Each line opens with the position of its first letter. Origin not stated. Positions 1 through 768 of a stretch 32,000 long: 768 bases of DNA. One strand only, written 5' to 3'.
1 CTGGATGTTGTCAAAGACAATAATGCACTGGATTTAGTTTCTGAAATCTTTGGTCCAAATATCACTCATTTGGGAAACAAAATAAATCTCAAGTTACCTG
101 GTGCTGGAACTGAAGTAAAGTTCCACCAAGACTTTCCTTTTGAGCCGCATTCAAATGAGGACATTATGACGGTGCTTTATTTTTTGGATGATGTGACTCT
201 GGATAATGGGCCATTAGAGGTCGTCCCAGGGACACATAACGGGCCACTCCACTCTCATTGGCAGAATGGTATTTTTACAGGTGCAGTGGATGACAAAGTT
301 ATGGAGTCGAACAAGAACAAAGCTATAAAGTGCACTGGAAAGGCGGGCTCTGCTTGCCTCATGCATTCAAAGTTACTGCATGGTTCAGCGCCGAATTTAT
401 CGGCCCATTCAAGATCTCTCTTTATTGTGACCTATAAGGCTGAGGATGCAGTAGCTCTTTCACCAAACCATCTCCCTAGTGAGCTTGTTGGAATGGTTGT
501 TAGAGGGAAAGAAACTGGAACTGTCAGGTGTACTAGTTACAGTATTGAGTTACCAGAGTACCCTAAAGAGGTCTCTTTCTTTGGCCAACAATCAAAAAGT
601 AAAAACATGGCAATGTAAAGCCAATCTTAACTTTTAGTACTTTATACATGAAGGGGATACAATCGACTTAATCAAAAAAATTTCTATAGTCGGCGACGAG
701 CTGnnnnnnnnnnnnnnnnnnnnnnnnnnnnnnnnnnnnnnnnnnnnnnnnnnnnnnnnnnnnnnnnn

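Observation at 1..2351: Two different 2OG dioxygenases (PhyH-type and BBOX/TmpA-type) precede one translationally coupled PhnZ/TmpB-type HD oxygenase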

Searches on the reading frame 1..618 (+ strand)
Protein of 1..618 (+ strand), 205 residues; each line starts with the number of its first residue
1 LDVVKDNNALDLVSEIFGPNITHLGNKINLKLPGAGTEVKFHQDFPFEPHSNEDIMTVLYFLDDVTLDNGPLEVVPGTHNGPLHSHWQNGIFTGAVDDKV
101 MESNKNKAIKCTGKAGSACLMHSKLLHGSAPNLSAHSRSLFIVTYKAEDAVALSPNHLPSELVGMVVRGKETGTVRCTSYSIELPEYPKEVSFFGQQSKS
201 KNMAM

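Call 6: search_protein_families(library=pfam, proteins=[window:1-618:+], max_evalue=0.001)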
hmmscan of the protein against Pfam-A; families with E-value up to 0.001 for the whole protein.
window:1-618:+ (205 aa): 1 family
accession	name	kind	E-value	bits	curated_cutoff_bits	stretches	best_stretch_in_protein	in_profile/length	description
PF05721.19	PhyH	-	1.5e-24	87.9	22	1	4-139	65-212/213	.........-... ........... (PhyH)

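Call 7: search_protein_families(library=ncbifam, proteins=[window:1-618:+], max_evalue=0.001)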
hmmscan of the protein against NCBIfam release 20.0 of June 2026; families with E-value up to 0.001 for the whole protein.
window:1-618:+ (205 aa): 3 families
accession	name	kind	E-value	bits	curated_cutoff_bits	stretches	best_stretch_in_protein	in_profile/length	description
TIGR02408.1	ectoine_ThpD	equivalog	2.7e-09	36.7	336.5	1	3-155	89-257/277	ectoine hydroxylase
NF052437.1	MPhHdxlPhnYGIM8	equivalog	2.3e-06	27.3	500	1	16-147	92-215/260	methylphosphonate hydroxylase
TIGR01762.1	chlorin-enz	subfamily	5.8e-05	22.6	226.3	0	98-142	198-242/288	chlorinating enzyme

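Call 17: find_homologous_proteins(query=window:1-618:+, max_evalue=1e-10)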
Query window:1-618:+ (205 aa): 1970 proteins with E <= 1e-10 among 2341 candidates; the best 120 are listed.
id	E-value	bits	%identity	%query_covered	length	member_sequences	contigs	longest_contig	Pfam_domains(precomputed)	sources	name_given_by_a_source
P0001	1.0e-133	461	99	100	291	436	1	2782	PF05721.20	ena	-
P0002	9.4e-131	452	96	100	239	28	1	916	PF05721.20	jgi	jgi:phytanoyl-CoA hydroxylase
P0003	1.4e-122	425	91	100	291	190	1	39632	PF05721.20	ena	-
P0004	5.4e-121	420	89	100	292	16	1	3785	PF05721.20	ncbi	-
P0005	9.0e-121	419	90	100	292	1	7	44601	PF05721.20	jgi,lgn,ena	jgi:phytanoyl-CoA hydroxylase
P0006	3.0e-120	417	90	99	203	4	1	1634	PF05721.20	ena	-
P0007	3.4e-120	417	89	100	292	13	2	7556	PF05721.20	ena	-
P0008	4.1e-120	417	89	100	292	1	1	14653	PF05721.20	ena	-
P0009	4.1e-120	417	89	100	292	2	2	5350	PF05721.20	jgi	-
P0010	5.6e-120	416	89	100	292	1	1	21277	PF05721.20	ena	-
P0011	5.8e-120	416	89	100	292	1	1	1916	PF05721.20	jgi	-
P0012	8.7e-120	416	89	100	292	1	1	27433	PF05721.20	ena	-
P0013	2.1e-119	415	89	100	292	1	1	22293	PF05721.20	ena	-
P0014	2.3e-119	414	88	100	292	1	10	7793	PF05721.20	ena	-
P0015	2.3e-119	414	88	100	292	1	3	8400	PF05721.20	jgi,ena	-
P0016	2.4e-119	414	88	100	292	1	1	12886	PF05721.20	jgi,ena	-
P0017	1.6e-118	412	88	100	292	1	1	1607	PF05721.20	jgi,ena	jgi:phytanoyl-CoA hydroxylase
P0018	2.1e-118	411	88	100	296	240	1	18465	PF05721.20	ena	-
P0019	2.2e-118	411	88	100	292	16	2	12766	PF05721.20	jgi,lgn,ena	-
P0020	1.1e-115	402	85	100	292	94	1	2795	PF05721.20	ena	-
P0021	1.4e-111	389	83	100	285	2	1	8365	PF05721.20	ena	-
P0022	1.4e-102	360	80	99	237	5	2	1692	PF05721.20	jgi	jgi:phytanoyl-CoA hydroxylase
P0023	2.5e-102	359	80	99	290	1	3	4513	PF05721.20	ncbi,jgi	jgi:phytanoyl-CoA hydroxylase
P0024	1.1e-101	357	79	99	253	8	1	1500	PF05721.20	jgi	jgi:phytanoyl-CoA hydroxylase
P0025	4.5e-101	355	79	99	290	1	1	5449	PF05721.20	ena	-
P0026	5.5e-101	354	79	99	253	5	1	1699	PF05721.20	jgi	-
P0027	6.3e-101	354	79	99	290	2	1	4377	PF05721.20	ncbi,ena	-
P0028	6.3e-101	354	79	99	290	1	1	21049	PF05721.20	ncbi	-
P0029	1.7e-100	353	78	100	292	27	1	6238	PF05721.20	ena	-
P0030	1.9e-100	353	78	99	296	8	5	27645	PF05721.20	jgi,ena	jgi:phytanoyl-CoA hydroxylase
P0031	2.9e-100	352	78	99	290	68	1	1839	PF05721.20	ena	-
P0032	3.3e-100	352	78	99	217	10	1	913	PF05721.20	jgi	-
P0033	4.1e-100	352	78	99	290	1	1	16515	PF05721.20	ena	-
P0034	4.2e-100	352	78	99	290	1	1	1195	PF05721.20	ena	-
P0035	4.3e-100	351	78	99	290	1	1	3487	PF05721.20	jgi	jgi:phytanoyl-CoA hydroxylase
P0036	8.0e-100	351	78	99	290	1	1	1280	PF05721.20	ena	-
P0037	8.0e-100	351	78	99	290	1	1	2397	PF05721.20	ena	-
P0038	1.8e-99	349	75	100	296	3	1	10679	PF05721.20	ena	-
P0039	2.7e-99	349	76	99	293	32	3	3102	PF05721.20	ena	-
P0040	4.3e-99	348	75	100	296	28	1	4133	PF05721.20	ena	-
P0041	5.5e-99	348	74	100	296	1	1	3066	PF05721.20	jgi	jgi:phytanoyl-CoA hydroxylase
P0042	7.4e-99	347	75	99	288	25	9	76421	PF05721.20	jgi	-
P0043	9.3e-99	347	75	99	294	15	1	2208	PF05721.20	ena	-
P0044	1.5e-98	346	78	99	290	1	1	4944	PF05721.20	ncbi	-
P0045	1.5e-98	346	77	100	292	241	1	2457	PF05721.20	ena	-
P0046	3.3e-98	345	74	100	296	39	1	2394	PF05721.20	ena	-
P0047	3.6e-98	345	74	100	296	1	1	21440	PF05721.20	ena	-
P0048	4.5e-98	345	74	99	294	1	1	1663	PF05721.20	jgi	jgi:phytanoyl-CoA hydroxylase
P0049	4.7e-98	345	74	100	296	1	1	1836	PF05721.20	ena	-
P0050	5.4e-98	345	76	99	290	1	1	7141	PF05721.20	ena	-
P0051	5.8e-98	345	76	100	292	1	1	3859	PF05721.20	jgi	-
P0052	6.3e-98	344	75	100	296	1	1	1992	PF05721.20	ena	-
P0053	7.2e-98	344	77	99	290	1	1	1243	PF05721.20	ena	-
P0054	8.7e-98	344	75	100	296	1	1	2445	PF05721.20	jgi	jgi:phytanoyl-CoA hydroxylase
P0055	8.7e-98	344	75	100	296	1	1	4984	PF05721.20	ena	-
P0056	8.7e-98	344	75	100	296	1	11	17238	PF05721.20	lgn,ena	-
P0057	8.8e-98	344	75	100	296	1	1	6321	PF05721.20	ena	-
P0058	1.1e-97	344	74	100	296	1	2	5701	PF05721.20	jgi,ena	-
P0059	1.3e-97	343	73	100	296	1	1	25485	PF05721.20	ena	-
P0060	1.5e-97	343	76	99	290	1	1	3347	PF05721.20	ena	-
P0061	1.7e-97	343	76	99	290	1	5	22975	PF05721.20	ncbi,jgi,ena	-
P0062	2.0e-97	343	76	99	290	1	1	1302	PF05721.20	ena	-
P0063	2.0e-97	343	74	99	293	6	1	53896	PF05721.20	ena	-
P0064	2.2e-97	343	75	100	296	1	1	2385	PF05721.20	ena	-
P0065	2.3e-97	343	73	100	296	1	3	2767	PF05721.20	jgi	-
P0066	3.1e-97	342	75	100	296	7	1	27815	PF05721.20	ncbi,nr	ncbi:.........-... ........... family protein [Candidatus Thioglobus sp.]|nr:phytanoyl-CoA dioxygena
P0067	3.8e-97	342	76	99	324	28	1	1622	PF05721.20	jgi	-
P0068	3.8e-97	342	75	99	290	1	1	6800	PF05721.20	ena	-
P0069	4.1e-97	342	73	100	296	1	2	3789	PF05721.20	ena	-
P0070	4.1e-97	342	73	100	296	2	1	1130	PF05721.20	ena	-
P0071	4.4e-97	342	74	100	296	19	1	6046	PF05721.20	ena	-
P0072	4.5e-97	342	73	100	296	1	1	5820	PF05721.20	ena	-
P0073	7.7e-97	341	73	100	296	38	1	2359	PF05721.20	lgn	-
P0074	1.6e-96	340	72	100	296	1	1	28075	PF05721.20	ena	-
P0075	1.6e-96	340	72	100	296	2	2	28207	PF05721.20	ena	-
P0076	1.6e-96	340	72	100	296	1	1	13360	PF05721.20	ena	-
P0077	2.1e-96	339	76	99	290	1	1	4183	PF05721.20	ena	-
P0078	2.1e-96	339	72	100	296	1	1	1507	PF05721.20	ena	-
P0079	2.1e-96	339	74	99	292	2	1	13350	PF05721.20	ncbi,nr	ncbi:MAG TPA: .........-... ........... family protein [Candidatus Thioglobus sp.]|nr:phytanoyl-CoA 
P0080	2.1e-96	339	72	100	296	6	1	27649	PF05721.20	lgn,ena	-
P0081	2.8e-96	339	76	99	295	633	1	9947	PF05721.20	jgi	-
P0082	3.2e-96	339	74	99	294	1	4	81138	PF05721.20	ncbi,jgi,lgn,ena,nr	ncbi:MAG: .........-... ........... family protein [Gammaproteobacteria bacterium]|nr:phytanoyl-CoA 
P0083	3.9e-96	339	73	100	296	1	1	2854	PF05721.20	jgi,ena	jgi:phytanoyl-CoA hydroxylase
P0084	4.2e-96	338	73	100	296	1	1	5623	PF05721.20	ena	-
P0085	5.2e-96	338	75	99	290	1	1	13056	PF05721.20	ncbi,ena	ncbi:MAG: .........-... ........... family protein [Candidatus Pseudothioglobus sp.]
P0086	5.2e-96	338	75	99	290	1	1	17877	PF05721.20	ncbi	ncbi:MAG: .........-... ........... family protein [Candidatus Pseudothioglobus sp.]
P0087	5.3e-96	338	75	99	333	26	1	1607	PF05721.20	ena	-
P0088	5.6e-96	338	73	100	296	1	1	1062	PF05721.20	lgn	-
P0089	7.2e-96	338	75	99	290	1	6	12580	PF05721.20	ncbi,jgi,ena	jgi:phytanoyl-CoA hydroxylase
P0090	7.3e-96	338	75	99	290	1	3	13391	PF05721.20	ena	-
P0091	7.3e-96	338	75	99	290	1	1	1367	PF05721.20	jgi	jgi:phytanoyl-CoA hydroxylase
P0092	7.5e-96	338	72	100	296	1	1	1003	PF05721.20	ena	-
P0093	7.7e-96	338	73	100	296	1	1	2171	PF05721.20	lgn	-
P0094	8.8e-96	337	75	99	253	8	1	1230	PF05721.20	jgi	jgi:phytanoyl-CoA hydroxylase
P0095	9.2e-96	337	74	99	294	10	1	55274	PF05721.20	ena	-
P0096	9.4e-96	337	75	99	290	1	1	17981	PF05721.20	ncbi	-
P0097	9.4e-96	337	75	99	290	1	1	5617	PF05721.20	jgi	-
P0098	9.5e-96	337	75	99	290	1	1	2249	PF05721.20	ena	-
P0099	9.5e-96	337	75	99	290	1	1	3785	PF05721.20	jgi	jgi:phytanoyl-CoA hydroxylase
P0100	9.5e-96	337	75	99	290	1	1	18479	PF05721.20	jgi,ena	-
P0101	9.8e-96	337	75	99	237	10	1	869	PF05721.20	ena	-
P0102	1.0e-95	337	72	100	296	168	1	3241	PF05721.20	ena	-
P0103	1.2e-95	337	72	100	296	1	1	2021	PF05721.20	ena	-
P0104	1.3e-95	337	75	99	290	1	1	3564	PF05721.20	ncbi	-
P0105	1.3e-95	337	75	99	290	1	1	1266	PF05721.20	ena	-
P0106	1.3e-95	337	75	99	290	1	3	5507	PF05721.20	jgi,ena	jgi:phytanoyl-CoA hydroxylase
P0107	1.3e-95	337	75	99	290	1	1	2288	PF05721.20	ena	-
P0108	1.3e-95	337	75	99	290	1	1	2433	PF05721.20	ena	-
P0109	1.3e-95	337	75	99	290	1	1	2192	PF05721.20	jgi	jgi:phytanoyl-CoA hydroxylase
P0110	1.5e-95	337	72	100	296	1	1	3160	PF05721.20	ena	-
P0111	1.8e-95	336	75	99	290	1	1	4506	PF05721.20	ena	-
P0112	1.8e-95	336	75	99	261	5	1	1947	PF05721.20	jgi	-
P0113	1.9e-95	336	75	99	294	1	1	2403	PF05721.20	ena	-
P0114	1.9e-95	336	75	99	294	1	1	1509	PF05721.20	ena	-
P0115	2.0e-95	336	72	100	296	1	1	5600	PF05721.20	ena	-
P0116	2.0e-95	336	72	100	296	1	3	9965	PF05721.20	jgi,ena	-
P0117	2.0e-95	336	72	100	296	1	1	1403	PF05721.20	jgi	-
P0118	2.2e-95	336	72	100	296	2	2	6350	PF05721.20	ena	-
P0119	2.3e-95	336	74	99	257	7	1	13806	PF05721.20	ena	-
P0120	2.5e-95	336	75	99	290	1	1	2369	PF05721.20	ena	-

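Call 18: find_encoding_contigs(protein=P0003, flank=10000, max_places=4)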
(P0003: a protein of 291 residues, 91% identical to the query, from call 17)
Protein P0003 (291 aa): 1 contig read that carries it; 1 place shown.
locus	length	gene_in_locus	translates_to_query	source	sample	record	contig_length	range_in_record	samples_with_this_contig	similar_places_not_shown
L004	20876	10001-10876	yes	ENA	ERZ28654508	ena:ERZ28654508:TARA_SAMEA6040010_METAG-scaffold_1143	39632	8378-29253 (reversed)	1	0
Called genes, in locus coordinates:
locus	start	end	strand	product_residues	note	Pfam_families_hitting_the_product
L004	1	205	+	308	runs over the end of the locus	PF07549:Sec_GG, PF02355:SecD_SecF_C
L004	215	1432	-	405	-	PF00109:ketoacyl-synt, PF02801:Ketoacyl-synt_C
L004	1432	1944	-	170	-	PF07977:FabA, PF22818:ApeI-like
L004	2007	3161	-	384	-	PF01053:Cys_Met_Meta_PP, PF06838:Met_gamma_lyase (weak), PF00155:Aminotran_1_2, PF01041:DegT_DnrJ_EryC1 (weak), PF00266:Aminotran_5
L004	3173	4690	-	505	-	PF13230:GATase_4 (weak), PF13522:GATase_6, PF13537:GATase_7, PF00156:Pribosyltran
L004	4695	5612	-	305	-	PF02674:Colicin_V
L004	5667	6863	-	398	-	-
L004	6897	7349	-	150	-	PF04186:FxsA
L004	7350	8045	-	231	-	PF13847:Methyltransf_31 (weak), PF02390:Methyltransf_4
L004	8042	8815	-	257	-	PF03372:Exo_endo_phos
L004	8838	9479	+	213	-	PF00156:Pribosyltran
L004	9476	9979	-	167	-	PF01957:NfeD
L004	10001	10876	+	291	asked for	PF05721:PhyH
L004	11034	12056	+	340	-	PF02668:TauD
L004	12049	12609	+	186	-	PF01966:HD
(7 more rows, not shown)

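Call 19: find_encoding_contigs(protein=P0005, flank=10000, max_places=4)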
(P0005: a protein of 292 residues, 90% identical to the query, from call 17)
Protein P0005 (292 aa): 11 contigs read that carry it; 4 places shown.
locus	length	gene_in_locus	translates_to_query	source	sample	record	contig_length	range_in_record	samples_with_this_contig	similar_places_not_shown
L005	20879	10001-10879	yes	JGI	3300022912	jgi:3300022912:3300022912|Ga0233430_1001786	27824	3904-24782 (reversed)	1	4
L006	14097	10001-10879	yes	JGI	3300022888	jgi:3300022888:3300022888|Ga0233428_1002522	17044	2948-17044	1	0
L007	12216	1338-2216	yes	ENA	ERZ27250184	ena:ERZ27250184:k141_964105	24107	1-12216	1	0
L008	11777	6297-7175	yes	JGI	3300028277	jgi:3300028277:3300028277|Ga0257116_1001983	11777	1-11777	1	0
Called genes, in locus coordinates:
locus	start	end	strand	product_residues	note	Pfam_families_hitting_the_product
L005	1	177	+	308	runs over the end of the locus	PF07549:Sec_GG, PF02355:SecD_SecF_C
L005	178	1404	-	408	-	PF00109:ketoacyl-synt, PF02801:Ketoacyl-synt_C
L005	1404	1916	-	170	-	PF07977:FabA, PF22818:ApeI-like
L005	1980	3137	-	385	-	PF01053:Cys_Met_Meta_PP, PF00155:Aminotran_1_2, PF00266:Aminotran_5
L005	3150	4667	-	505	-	PF13230:GATase_4 (weak), PF13522:GATase_6, PF13537:GATase_7, PF00156:Pribosyltran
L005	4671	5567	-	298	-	PF02674:Colicin_V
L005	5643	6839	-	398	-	PF08245:Mur_ligase_M, PF27239:FOL3_C (faint), PF02875:Mur_ligase_C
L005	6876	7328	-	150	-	PF04186:FxsA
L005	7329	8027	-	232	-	PF02390:Methyltransf_4, PF13847:Methyltransf_31 (weak)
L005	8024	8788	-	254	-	PF03372:Exo_endo_phos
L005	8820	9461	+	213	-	PF00156:Pribosyltran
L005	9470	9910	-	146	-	PF01957:NfeD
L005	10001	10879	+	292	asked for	PF05721:PhyH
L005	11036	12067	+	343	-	PF02668:TauD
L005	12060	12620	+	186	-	PF01966:HD (weak)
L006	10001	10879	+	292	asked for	PF05721:PhyH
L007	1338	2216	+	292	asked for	PF05721:PhyH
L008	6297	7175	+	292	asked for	PF05721:PhyH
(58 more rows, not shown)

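Call 21: search_solved_structures(query=P0001, max_evalue=1, show_alignments=2)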
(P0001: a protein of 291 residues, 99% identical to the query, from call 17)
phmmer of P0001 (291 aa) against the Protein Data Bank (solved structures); distinct sequences matched with E-value up to 1: 21.
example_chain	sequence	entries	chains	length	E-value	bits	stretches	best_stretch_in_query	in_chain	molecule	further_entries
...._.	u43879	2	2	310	1.6e-10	44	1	62-232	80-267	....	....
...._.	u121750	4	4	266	5.7e-10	42.2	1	72-234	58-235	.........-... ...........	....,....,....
7dzz_A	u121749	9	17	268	5.8e-10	42.1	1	72-234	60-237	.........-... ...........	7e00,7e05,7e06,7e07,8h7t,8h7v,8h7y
5nch_A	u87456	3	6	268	7.8e-10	41.7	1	113-233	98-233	Leucine hydroxylase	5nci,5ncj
7dt0_A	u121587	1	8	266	7.7e-09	38.5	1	83-234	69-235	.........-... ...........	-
2a1x_A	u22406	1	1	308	1e-08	38.1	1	13-232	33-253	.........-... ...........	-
4xab_A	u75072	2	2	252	2.2e-07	33.7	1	111-242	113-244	EvdO2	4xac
2opw_A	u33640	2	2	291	1.2e-06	31.3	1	116-232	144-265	PHYHD1 protein | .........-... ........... domain-containing protein 1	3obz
4mhr_A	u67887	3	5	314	2.7e-06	30.1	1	49-233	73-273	Ectoine hydroxylase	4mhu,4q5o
6zyk_A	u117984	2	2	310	1.3e-05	27.8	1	93-260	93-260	Monooxygenase | Uncharacterized protein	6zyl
9c9n_A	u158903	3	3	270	0.00039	23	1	107-236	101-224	Fe/2-OG dependent dioxygenase MysH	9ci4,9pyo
9pze_A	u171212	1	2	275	0.00041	22.9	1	107-236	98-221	Fe/2-OG dependent dioxygenase MysH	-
6s0u_A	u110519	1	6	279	0.0016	21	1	89-247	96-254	Kanamycin B dioxygenase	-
6s0r_A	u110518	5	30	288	0.0017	20.9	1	89-247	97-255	Kanamycin B dioxygenase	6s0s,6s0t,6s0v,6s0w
7cl2_A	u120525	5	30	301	0.0019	20.8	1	89-247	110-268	Kanamycin B dioxygenase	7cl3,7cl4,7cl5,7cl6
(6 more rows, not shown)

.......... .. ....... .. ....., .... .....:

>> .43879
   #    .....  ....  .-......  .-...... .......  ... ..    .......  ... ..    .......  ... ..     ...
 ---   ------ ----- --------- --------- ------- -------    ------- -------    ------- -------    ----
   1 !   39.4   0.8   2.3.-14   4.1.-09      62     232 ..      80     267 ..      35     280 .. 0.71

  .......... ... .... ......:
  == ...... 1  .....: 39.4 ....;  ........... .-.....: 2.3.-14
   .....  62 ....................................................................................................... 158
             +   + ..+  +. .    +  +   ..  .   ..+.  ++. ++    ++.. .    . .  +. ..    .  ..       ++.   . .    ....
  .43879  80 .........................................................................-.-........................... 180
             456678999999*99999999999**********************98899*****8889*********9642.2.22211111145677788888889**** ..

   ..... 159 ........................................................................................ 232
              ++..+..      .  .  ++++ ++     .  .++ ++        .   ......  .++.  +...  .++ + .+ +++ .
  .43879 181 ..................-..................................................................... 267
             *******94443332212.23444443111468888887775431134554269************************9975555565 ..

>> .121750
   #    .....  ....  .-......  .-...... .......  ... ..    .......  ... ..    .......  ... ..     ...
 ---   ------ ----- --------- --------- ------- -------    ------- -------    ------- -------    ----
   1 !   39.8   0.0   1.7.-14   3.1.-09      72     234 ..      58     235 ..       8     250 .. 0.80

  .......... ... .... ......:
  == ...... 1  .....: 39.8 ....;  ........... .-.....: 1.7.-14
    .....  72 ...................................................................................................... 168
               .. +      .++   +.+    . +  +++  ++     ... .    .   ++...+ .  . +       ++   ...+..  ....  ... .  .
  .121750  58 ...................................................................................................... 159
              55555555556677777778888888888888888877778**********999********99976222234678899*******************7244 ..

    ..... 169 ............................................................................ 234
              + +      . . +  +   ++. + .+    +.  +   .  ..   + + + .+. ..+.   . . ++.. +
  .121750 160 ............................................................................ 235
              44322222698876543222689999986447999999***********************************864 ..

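Call 22: search_protein_families(library=ncbifam, proteins=[P0001], max_evalue=1)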
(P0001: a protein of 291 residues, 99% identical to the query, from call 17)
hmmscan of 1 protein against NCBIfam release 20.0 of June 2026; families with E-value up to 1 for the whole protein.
P0001 (291 aa): 3 families
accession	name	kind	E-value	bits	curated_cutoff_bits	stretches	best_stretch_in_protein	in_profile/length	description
TIGR02408.1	ectoine_ThpD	equivalog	2.4e-17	63.1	336.5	1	5-241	19-257/277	ectoine hydroxylase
NF052437.1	MPhHdxlPhnYGIM8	equivalog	1.6e-07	31.1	500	1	7-233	9-215/260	methylphosphonate hydroxylase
TIGR01762.1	chlorin-enz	subfamily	7.5e-05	22.2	226.3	1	183-223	197-237/288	chlorinating enzyme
